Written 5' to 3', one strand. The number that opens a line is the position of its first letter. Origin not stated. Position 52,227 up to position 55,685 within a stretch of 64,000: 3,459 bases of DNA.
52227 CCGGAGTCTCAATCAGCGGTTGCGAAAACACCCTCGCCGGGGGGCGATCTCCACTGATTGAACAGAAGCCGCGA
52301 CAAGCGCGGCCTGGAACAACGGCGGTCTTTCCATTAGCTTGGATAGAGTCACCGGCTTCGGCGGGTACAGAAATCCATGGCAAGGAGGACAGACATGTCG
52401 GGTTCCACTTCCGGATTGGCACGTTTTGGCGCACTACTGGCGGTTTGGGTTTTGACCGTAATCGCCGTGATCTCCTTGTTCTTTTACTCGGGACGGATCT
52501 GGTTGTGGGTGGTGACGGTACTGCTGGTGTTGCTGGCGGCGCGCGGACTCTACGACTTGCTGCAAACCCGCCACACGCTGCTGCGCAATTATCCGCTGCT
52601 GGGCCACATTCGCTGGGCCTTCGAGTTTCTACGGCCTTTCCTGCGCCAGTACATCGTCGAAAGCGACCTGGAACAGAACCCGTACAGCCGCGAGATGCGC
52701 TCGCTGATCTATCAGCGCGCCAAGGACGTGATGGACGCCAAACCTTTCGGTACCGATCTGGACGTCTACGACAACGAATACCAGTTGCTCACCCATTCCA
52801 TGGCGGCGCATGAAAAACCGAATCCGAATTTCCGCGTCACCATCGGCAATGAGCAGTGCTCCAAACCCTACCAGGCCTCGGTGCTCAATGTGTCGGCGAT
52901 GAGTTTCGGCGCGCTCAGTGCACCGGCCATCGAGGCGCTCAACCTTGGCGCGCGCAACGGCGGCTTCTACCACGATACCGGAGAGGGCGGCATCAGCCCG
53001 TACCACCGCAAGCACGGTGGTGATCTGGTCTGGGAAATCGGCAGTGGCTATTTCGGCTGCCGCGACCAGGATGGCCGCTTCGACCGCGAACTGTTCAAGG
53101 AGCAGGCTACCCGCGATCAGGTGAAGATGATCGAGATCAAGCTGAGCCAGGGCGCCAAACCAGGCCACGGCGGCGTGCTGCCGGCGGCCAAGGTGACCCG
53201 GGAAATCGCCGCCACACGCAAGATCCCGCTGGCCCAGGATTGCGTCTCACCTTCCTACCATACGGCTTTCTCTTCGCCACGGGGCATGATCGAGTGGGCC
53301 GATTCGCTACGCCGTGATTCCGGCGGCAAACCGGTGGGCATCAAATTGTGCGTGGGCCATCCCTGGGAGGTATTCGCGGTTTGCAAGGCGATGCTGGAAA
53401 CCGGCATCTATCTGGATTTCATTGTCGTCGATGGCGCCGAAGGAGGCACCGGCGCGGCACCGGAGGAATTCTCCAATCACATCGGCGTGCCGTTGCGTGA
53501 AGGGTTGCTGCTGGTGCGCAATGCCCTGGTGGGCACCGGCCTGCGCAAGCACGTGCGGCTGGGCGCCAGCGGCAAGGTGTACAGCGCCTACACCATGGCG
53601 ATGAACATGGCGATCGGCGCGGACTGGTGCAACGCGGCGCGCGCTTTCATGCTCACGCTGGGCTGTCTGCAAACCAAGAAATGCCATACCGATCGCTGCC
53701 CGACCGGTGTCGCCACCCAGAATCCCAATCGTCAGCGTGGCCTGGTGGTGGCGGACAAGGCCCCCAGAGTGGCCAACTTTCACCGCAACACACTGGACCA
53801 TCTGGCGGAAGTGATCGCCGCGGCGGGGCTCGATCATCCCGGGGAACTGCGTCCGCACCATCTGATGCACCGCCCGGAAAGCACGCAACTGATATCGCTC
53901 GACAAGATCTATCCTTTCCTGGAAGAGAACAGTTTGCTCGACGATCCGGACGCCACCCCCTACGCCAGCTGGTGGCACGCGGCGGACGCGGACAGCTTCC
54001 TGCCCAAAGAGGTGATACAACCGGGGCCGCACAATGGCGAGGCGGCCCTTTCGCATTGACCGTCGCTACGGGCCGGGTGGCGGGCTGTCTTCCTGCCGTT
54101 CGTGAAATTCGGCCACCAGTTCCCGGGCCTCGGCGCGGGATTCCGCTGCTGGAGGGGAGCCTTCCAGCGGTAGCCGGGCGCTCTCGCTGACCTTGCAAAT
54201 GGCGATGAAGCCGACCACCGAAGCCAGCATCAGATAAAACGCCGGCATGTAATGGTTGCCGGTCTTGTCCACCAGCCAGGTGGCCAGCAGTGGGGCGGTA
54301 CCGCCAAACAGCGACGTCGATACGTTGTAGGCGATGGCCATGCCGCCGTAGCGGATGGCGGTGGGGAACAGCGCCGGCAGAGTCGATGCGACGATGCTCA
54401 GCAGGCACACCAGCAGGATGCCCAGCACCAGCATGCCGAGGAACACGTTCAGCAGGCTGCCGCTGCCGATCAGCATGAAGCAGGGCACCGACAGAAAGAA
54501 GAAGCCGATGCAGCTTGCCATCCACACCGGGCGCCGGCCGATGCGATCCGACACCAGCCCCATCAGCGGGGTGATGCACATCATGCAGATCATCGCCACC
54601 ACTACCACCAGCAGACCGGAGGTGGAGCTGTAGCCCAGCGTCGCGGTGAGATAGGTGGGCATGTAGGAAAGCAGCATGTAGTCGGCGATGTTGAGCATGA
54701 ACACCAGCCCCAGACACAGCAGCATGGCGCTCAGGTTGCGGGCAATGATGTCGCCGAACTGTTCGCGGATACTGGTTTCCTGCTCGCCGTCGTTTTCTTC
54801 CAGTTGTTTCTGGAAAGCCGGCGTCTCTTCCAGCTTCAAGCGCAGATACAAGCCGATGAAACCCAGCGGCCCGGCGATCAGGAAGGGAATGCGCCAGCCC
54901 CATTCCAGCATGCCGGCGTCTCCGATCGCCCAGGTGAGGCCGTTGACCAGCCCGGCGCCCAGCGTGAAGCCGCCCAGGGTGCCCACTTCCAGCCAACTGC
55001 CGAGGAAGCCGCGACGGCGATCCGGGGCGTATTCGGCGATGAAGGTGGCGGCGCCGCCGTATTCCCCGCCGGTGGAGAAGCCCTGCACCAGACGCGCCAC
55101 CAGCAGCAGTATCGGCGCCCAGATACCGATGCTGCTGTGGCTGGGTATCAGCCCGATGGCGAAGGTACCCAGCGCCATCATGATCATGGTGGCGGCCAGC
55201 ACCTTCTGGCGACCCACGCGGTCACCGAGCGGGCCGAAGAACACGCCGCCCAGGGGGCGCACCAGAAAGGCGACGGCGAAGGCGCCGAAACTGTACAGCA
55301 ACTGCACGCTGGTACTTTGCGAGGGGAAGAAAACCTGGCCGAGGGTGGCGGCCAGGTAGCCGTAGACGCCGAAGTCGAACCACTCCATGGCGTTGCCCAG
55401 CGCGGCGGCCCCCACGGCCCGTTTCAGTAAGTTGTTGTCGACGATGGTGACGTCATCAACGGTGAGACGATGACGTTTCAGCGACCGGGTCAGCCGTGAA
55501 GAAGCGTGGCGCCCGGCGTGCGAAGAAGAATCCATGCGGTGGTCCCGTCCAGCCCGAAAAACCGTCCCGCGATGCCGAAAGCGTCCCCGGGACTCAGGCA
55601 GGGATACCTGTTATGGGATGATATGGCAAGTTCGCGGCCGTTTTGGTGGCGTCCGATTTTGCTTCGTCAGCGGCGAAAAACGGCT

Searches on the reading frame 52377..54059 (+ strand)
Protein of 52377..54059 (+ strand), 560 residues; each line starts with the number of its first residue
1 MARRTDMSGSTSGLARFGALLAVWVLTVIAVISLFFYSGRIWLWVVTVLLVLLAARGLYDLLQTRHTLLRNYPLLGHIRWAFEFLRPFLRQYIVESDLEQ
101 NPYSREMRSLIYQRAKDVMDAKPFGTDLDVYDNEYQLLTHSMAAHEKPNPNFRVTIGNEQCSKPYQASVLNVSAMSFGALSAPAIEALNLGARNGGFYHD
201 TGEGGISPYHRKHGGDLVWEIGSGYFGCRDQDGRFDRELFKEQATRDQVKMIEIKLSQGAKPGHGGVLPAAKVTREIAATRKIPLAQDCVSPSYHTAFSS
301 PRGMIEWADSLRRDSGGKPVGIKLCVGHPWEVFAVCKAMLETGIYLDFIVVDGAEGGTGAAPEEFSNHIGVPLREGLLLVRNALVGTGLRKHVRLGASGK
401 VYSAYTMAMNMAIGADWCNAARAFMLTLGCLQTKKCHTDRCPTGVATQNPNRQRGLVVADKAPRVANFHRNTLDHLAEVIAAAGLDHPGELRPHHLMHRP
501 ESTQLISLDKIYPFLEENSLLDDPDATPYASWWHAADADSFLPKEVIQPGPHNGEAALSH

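Call 91: search_protein_families(library=pfam, proteins=[window:52377-54059:+], max_evalue=0.00001)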
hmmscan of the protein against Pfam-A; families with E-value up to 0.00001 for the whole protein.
window:52377-54059:+ (560 aa): 1 family
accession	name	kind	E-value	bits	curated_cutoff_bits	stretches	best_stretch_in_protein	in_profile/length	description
PF01645.23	Glu_synthase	-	3.2e-78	263.9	20.4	1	155-485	53-368/369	Conserved region in glutamate synthase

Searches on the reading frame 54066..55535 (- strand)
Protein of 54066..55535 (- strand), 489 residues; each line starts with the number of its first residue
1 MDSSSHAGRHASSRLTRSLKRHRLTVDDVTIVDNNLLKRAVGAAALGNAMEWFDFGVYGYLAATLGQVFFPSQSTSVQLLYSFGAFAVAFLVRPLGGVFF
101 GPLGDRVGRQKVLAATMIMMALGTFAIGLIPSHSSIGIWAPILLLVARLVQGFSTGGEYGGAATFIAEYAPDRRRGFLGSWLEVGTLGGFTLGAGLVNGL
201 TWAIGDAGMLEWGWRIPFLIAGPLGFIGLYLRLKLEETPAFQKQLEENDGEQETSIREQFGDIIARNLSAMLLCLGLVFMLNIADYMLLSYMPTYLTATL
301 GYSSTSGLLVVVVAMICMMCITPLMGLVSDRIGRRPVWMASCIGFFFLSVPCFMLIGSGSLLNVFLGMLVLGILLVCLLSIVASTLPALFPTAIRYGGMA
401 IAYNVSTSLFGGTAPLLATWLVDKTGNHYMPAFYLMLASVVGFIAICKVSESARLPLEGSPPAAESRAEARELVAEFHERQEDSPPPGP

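Call 91: search_protein_families(library=pfam, proteins=[window:54066-55535:-], max_evalue=0.00001)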
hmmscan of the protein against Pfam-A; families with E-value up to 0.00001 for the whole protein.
window:54066-55535:- (489 aa): 2 families
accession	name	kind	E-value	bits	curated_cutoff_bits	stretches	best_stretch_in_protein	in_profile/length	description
PF00083.30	Sugar_tr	-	3.6e-50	171.6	22.3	1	44-459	5-447/452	Sugar (and other) transporter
PF07690.21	MFS_1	-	2.4e-43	148.8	33.4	2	46-393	3-326/347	Major Facilitator Superfamily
